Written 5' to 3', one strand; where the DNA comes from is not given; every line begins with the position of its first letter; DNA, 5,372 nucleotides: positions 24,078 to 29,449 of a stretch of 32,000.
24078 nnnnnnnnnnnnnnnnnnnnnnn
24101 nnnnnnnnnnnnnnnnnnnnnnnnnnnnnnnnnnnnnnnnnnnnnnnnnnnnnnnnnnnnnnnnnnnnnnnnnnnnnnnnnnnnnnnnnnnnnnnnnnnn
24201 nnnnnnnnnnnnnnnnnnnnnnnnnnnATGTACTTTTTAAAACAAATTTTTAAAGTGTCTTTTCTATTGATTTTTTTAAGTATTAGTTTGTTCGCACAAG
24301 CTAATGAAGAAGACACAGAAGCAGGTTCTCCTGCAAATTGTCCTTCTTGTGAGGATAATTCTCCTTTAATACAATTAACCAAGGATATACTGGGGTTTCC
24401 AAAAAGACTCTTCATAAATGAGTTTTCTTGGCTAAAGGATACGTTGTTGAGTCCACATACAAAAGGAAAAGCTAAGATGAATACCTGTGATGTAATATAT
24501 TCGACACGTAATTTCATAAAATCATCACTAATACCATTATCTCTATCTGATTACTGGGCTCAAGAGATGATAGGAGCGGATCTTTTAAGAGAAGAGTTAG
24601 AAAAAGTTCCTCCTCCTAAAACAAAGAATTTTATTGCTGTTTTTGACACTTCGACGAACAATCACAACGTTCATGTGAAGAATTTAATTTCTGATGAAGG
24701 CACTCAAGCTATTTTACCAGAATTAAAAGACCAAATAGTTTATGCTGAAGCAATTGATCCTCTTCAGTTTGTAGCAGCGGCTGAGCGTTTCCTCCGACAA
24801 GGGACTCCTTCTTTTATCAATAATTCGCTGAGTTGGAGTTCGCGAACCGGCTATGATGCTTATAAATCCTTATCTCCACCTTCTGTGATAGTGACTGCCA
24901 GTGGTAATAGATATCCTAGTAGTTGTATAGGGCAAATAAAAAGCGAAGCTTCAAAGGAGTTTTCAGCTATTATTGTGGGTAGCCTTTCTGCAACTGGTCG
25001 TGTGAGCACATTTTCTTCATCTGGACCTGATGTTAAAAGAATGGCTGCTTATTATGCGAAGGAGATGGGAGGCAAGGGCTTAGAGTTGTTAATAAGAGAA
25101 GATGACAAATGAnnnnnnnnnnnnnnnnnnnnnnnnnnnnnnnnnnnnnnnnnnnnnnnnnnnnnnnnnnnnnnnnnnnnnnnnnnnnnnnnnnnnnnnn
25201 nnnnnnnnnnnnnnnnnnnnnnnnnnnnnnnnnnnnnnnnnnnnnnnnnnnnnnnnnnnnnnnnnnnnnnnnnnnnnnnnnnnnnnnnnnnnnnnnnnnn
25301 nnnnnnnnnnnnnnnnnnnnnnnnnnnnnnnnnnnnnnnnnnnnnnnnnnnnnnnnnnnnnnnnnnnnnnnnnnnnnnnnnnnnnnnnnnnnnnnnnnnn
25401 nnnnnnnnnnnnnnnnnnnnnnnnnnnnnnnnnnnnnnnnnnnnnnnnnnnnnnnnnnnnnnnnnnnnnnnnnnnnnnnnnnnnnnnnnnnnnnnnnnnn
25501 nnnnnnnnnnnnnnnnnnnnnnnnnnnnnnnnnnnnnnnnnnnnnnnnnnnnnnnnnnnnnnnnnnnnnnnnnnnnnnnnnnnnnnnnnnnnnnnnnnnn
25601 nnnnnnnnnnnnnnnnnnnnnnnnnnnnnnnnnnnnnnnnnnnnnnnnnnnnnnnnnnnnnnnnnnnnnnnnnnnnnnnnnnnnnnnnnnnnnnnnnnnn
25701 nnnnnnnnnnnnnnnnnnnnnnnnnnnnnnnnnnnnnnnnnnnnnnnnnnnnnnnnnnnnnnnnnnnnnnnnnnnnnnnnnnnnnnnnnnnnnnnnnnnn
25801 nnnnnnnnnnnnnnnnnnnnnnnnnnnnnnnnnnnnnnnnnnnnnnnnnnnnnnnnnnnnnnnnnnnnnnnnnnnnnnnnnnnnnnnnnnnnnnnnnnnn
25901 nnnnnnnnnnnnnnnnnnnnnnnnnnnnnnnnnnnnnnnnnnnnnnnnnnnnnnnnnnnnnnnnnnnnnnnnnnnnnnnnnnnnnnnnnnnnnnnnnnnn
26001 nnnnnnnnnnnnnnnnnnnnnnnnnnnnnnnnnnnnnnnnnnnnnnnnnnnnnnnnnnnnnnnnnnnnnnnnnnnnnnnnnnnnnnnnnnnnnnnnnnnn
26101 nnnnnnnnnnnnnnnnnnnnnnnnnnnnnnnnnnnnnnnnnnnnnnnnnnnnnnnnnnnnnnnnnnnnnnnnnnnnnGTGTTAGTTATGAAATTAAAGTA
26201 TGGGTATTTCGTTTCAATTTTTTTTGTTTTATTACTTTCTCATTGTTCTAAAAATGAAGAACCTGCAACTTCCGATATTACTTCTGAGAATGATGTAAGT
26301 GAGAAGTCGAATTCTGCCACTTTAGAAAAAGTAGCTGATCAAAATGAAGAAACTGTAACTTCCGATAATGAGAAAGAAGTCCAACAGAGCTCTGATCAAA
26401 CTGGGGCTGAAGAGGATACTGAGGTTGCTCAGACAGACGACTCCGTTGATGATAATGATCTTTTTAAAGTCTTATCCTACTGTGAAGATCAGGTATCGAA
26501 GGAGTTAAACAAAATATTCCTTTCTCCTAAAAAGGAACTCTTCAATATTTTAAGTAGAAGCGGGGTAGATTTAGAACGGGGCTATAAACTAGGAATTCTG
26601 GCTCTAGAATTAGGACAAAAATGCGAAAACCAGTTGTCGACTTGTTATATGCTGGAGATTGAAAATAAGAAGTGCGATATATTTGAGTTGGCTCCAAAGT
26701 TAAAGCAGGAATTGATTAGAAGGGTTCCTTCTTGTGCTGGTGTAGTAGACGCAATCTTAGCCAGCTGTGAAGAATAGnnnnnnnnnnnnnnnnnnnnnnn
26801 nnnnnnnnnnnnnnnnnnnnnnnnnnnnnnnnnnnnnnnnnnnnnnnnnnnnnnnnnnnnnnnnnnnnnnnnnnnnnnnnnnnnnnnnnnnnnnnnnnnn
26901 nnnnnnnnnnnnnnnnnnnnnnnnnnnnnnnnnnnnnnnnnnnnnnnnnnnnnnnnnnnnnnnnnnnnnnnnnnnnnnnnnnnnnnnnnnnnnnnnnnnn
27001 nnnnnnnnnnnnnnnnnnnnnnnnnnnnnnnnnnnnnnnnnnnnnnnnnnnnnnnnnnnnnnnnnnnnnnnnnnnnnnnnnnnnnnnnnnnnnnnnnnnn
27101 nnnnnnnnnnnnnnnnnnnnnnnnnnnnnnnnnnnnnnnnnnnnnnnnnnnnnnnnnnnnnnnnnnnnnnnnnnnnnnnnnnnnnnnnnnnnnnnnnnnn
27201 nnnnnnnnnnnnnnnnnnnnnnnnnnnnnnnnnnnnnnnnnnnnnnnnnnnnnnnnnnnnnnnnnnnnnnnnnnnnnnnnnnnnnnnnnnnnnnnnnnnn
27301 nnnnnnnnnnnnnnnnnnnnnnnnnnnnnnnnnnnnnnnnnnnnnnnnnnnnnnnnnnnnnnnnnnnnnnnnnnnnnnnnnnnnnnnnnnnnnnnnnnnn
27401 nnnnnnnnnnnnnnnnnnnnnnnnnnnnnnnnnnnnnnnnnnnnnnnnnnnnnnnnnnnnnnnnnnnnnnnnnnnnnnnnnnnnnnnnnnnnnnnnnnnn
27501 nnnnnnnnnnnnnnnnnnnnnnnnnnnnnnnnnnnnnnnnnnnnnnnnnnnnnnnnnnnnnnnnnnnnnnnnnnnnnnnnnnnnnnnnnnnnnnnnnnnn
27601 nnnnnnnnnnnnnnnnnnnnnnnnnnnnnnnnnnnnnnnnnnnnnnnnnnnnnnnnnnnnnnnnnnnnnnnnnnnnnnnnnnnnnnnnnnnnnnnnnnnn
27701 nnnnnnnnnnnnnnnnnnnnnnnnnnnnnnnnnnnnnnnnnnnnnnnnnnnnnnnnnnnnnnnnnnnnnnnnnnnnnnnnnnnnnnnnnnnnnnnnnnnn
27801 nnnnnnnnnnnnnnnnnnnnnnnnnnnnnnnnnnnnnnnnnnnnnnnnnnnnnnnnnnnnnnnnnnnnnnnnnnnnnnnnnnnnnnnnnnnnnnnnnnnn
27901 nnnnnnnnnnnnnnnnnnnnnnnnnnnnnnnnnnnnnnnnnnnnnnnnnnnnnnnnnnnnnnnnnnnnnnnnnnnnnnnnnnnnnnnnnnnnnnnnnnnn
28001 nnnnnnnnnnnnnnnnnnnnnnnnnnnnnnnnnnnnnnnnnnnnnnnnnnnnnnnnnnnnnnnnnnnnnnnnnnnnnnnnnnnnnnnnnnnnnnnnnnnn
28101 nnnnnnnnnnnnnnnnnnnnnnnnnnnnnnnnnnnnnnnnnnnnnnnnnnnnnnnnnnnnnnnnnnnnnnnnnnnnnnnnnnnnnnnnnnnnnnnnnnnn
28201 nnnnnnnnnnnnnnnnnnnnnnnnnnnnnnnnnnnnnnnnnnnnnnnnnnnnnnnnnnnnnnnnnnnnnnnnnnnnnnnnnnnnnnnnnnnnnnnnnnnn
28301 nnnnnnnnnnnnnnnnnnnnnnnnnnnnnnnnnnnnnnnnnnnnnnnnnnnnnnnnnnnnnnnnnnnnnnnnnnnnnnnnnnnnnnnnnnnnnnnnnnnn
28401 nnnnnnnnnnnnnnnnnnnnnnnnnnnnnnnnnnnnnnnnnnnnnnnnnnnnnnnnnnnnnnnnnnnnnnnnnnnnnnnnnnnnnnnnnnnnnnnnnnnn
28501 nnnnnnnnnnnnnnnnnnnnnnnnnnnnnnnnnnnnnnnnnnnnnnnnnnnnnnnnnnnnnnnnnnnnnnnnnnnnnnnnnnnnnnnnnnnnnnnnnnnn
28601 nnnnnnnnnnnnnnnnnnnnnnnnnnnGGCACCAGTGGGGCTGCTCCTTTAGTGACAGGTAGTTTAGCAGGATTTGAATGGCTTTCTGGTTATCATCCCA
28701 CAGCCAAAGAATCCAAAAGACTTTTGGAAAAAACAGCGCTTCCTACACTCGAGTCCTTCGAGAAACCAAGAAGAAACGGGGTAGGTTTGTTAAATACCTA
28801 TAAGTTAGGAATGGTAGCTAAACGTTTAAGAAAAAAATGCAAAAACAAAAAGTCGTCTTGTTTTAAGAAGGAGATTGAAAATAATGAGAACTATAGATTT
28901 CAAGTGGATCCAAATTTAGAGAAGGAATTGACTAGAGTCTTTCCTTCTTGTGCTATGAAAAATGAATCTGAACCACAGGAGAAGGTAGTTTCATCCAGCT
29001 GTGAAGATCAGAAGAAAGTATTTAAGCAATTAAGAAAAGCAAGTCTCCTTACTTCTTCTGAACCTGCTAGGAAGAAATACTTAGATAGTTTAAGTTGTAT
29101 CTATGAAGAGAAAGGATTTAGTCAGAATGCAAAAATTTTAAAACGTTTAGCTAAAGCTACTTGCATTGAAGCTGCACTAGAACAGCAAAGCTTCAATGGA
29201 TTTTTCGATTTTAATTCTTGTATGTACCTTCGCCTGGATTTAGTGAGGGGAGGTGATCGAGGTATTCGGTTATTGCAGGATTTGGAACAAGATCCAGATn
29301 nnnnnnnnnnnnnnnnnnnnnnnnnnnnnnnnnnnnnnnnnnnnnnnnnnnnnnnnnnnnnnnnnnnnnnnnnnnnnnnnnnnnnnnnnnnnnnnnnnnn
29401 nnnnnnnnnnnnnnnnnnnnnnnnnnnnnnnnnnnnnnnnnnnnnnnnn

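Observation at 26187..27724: Chimeric lipoproteins E and F reuse the 4-Cys module of the protease family and share a TAG after which the family reading frame continues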

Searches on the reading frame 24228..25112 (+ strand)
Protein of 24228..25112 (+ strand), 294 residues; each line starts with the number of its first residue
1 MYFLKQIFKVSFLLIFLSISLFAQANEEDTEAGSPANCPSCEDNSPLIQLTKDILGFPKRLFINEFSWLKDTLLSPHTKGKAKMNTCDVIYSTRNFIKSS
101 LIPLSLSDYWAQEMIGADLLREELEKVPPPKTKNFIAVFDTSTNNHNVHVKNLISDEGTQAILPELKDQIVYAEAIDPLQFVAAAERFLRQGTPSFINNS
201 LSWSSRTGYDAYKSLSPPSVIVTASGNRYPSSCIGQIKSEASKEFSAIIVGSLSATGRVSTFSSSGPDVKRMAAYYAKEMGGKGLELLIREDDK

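Call 6: search_protein_families(library=pfam, proteins=[window:24228-25112:+], max_evalue=0.01)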
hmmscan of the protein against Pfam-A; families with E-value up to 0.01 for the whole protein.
window:24228-25112:+ (294 aa): 1 family
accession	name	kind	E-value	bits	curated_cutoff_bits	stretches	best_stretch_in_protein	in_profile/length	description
PF00082.27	Peptidase_S8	-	0.00024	20.9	21.8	1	194-270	111-198/288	Subtilase family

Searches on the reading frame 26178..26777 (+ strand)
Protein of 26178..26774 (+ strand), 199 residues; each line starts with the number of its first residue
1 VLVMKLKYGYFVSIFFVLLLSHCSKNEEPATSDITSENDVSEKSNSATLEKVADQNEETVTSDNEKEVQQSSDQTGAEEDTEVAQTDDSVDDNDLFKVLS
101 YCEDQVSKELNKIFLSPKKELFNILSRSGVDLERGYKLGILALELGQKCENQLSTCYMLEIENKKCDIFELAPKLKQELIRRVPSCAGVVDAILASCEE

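Call 6: search_protein_families(library=pfam, proteins=[window:26187-26777:+], max_evalue=0.01)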
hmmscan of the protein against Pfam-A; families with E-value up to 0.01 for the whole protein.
window:26187-26777:+ (196 aa): 0 families

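Call 8: find_encoding_contigs(protein=window:26178-26774:+, flank=10000, max_places=6)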
Protein window:26178-26774:+ (199 aa): no gene with exactly this product is on record in the collection.

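Call 10: find_homologous_proteins(query=window:26187-26774:+, max_evalue=0.001)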
Query window:26187-26774:+ (196 aa): 3 proteins with E <= 0.001 among 114 candidates.
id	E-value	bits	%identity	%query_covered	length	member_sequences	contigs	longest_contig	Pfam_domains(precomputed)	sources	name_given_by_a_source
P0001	5.2e-120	416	100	100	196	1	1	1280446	-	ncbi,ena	-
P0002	1.6e-91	323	82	100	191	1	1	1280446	-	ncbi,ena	-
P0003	2.9e-12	65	55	36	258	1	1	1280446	-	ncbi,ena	-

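Call 11: find_encoding_contigs(protein=P0001, flank=10000, max_places=4)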
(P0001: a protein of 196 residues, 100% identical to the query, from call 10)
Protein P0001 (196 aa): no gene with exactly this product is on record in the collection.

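Call 12: list_cluster_members(proteins=[P0001, P0002, P0003])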
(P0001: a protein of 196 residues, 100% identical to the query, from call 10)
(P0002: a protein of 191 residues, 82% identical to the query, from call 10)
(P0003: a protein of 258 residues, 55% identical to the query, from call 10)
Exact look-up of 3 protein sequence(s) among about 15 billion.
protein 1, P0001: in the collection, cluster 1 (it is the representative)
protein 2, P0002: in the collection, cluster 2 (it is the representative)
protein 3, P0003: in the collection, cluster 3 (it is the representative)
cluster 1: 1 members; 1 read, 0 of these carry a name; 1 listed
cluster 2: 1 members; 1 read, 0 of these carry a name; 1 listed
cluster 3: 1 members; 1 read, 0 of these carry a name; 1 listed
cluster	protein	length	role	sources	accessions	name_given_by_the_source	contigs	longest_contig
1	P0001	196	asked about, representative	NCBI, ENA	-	-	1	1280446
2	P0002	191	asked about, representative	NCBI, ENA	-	-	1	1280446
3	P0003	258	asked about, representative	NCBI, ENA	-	-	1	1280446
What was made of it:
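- Tried and rejected: Cluster look-up gave single-member clusters with no names (call 12).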

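Call 51: predict_structure(alignment_id=A4)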
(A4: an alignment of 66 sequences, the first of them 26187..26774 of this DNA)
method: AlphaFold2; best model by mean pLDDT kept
length: 196 residues; sequences in the alignment: 66
mean_pLDDT: 50.6   pTM: 0.29
mean pLDDT of the five models: 50.6, 48.9, 48.7, 46.7, 44.8
residues with pLDDT >= 90: 0; 70-90: 46; 50-70: 30; < 50: 120
segments of 3 or more residues with pLDDT < 50: 1-100, 102-107, 109-111, 113-116, 163-165, 194-196
pLDDT, mean of each block of 10 residues (from residue 1): 33 41 39 34 30 34 34 37 36 39 48 51 62 80 85 82 54 72 71 51
secondary structure, 60 per line:
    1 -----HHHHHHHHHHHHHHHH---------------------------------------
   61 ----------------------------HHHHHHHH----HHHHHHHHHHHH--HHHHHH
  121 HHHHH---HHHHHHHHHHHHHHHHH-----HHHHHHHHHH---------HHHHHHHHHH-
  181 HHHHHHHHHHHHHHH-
elements in order: H6-21 H89-96 H101-112 H115-125 H129-145 H151-160 H170-179 H181-195
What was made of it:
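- The module core is predicted helical with pLDDT of about 80-85 in E (call 51). The overall model of E is poor (mean pLDDT 50.6, call 51).
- Tried and rejected: Only the module core reaches about 80-85, so no fold search was run on it (call 51).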

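Call 59: find_related_loci(query=window:26187-26774:+, collection=metagenome_contigs, flank=8000)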
Query window:26187-26774:+ (196 aa) in metagenome_contigs; peptide patterns used: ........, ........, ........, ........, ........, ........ (x = any residue, [..] = any of these).
132 stretches matched a pattern, but none encodes a relative of the query by tblastn (E <= 1e-3).
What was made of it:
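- Tried and rejected: A metagenome_contigs scan with E found none (call 59).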

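Call 68: search_protein_families(library=ncbifam, proteins=[window:26187-26777:+], max_evalue=0.01)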
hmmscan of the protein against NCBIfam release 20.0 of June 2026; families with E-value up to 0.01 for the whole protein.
window:26187-26777:+ (196 aa): 0 families

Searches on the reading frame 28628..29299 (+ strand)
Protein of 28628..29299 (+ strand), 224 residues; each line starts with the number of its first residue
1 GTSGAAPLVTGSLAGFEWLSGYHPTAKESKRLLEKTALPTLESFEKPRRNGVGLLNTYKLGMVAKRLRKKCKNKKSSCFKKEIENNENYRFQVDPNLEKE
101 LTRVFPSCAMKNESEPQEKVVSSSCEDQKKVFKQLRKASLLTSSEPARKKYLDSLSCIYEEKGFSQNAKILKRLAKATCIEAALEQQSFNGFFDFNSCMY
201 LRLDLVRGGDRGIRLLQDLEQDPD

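Call 15: find_related_loci(query=A1, collection=genome_contigs, flank=10000)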
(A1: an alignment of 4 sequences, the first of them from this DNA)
Query A1 (224 aa) in genome_contigs; peptide patterns used: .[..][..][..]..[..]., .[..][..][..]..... (x = any residue, [..] = any of these).
266 stretches matched a pattern, but none encodes a relative of the query by tblastn (E <= 1e-3).
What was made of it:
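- On Programmed stop-codon read-through / recoding: No orthologs are available (calls 10, 15, 59).
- Tried and rejected: A genome_contigs scan with the module alignment found no relative (call 15).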

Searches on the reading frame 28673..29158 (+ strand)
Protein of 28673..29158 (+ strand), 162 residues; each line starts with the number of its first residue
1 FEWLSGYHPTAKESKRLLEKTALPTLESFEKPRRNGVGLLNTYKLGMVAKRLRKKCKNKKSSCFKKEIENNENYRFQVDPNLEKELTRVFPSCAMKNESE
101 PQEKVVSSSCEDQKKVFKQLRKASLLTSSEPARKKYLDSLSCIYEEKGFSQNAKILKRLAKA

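Call 25: search_protein_representatives(alignment_id=A2)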
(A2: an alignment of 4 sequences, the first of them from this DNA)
Query: 4 sequences, 105 profile positions. Proteins with E-value up to 0.001 (for the whole library): 195; up to 1e-10: 139; up to 1e-30: 2. The best 150 are listed.
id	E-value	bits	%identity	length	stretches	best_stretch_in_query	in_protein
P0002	9.8e-50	183.2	-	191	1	1-105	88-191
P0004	8.4e-47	173.8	-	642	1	2-105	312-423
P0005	3.1e-30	120.6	-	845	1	2-98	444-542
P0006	3.7e-29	117.1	-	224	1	2-105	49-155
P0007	1.2e-28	115.4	-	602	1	2-93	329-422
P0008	4.6e-28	113.6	-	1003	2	2-97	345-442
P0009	4.6e-26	107.1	-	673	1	2-105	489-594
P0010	4.9e-26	107.0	-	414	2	2-94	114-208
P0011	6.5e-26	106.7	-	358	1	2-101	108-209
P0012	2.2e-25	104.9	-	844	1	2-104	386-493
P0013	3.5e-25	104.3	-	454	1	2-94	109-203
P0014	8.7e-25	103.0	-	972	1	2-96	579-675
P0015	9.3e-25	102.9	-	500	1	2-96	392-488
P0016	1.3e-24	102.5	-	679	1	2-94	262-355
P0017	3.3e-24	101.2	-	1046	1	2-104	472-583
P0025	2.3e-23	98.5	-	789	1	2-104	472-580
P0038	4.5e-21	91.1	-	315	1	3-98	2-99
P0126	1.0e-12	64.2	-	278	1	2-103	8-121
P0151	1.8e-08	50.6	-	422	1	46-94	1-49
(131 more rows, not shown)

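Call 29: find_encoding_contigs(protein=P0025, flank=10000, max_places=3)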
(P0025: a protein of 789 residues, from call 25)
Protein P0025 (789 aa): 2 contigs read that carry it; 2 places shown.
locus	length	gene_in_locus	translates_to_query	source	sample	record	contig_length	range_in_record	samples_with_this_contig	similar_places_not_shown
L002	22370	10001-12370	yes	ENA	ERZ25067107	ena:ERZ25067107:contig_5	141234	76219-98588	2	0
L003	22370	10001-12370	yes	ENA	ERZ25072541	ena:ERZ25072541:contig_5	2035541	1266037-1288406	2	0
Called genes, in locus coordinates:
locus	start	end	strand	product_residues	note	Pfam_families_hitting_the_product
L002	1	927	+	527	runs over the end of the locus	PF14849:YidC_periplas, PF02096:60KD_IMP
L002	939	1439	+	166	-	PF01424:R3H (weak)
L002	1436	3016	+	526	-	PF10396:TrmE_N, PF12631:MnmE_helical, PF01926:MMR_HSR1, PF02421:FeoB_N (faint)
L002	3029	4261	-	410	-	PF03952:Enolase_N, PF00113:Enolase_C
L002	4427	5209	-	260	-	-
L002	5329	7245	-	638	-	PF02784:Orn_Arg_deC_N, PF17810:Arg_decarb_HB, PF17944:Arg_decarbox_C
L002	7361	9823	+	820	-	PF00082:Peptidase_S8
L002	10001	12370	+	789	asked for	PF00082:Peptidase_S8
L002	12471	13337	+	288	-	PF00701:DHDPS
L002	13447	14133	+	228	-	PF01113:DapB_N, PF05173:DapB_C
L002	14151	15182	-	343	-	PF00425:Chorismate_bind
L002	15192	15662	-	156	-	-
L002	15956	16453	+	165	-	-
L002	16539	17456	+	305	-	PF01513:NAD_kinase, PF20143:NAD_kinase_C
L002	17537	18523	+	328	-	PF01636:APH, PF02958:EcKL, PF01633:Choline_kinase (weak)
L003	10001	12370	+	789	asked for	PF00082:Peptidase_S8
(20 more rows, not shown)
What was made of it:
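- Tandem paralogs also occur in relatives (call 29).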

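Call 55: find_encoding_contigs(protein=P0038, flank=4000, max_places=2)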
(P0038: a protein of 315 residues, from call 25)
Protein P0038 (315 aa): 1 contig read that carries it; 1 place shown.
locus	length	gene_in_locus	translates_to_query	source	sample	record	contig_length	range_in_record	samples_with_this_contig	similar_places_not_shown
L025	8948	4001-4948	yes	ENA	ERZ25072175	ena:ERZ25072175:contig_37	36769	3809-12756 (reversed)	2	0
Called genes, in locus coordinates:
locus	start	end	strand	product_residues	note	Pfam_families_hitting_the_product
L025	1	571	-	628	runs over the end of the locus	-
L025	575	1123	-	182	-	-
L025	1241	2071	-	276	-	-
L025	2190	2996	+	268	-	-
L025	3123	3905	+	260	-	-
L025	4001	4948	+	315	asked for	PF13646:HEAT_2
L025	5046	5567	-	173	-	-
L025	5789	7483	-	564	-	PF00082:Peptidase_S8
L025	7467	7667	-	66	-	-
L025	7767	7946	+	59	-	-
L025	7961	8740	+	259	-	PF12710:HAD (faint)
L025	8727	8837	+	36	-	-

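Call 56: find_encoding_contigs(protein=P0126, flank=4000, max_places=2)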
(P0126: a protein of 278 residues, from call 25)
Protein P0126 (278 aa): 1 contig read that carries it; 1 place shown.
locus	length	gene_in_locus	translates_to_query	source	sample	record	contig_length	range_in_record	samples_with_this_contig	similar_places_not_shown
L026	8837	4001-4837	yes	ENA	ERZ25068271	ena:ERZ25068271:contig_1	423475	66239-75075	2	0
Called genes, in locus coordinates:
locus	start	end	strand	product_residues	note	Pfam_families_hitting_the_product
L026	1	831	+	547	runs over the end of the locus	-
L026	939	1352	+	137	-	-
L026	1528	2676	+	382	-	PF13173:AAA_14, PF13635:DUF4143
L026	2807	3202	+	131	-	-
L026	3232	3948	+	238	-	-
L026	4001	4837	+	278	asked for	-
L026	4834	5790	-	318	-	-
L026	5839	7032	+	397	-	PF00266:Aminotran_5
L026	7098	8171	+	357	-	PF03054:tRNA_Me_trans, PF20259:tRNA_Me_trans_M, PF20258:tRNA_Me_trans_C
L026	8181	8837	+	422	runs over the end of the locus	PF00919:UPF0004, PF04055:Radical_SAM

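Call 57: find_encoding_contigs(protein=P0151, flank=4000, max_places=2)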
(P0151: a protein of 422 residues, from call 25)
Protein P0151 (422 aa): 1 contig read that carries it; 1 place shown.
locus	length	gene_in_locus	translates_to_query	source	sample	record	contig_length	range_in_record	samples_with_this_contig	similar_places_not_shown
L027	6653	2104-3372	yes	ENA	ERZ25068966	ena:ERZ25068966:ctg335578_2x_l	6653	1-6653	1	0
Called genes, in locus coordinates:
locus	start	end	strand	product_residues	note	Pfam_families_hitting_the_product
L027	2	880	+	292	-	?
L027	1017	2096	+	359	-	PF00082:Peptidase_S8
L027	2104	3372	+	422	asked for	PF13646:HEAT_2 (faint)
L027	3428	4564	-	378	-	PF00501:AMP-binding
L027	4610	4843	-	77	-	-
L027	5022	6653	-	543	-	?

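Call 69: search_solved_structures(query=A2, max_evalue=1)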
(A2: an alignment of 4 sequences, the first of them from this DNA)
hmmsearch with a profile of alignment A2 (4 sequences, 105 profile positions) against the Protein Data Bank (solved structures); distinct sequences matched with E-value up to 1: 0.
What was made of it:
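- Tried and rejected: A PDB sequence search with the module profile found nothing (call 69).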
